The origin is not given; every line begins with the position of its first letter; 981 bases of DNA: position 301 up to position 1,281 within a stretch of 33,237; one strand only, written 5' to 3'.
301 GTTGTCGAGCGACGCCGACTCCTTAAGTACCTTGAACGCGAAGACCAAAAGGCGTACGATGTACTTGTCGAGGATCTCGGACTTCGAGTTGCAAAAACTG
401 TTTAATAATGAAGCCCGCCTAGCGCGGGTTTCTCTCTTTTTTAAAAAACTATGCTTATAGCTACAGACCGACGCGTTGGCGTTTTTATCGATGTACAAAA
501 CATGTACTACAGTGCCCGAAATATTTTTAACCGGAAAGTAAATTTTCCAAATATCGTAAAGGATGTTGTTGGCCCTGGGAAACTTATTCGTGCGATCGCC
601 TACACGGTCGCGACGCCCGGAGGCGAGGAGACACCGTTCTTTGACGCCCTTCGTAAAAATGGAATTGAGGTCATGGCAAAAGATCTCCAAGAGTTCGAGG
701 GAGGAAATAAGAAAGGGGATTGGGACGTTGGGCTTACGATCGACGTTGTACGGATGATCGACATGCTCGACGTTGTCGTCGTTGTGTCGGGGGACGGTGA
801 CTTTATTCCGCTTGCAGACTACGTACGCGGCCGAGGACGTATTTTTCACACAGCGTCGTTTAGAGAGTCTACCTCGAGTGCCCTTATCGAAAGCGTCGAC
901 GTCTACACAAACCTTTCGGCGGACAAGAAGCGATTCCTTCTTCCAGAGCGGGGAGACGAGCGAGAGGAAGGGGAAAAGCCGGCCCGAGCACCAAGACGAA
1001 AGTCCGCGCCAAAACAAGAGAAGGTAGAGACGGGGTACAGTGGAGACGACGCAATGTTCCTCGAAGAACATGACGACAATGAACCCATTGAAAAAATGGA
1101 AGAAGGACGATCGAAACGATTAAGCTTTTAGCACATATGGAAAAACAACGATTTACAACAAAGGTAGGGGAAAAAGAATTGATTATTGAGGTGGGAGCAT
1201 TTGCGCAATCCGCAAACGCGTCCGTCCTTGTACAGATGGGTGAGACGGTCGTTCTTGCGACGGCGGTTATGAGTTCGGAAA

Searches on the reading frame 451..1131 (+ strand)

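Call 86: search_protein_families(library=pfam, proteins=[window:451-1131:+], max_evalue=0.001)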
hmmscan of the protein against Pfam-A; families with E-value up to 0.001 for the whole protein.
window:451-1131:+ (226 aa): 1 family
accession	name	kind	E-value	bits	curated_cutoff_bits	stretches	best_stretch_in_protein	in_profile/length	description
PF01936.24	NYN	-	1.2e-29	104.2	24.2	1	8-154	1-143/145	NYN domain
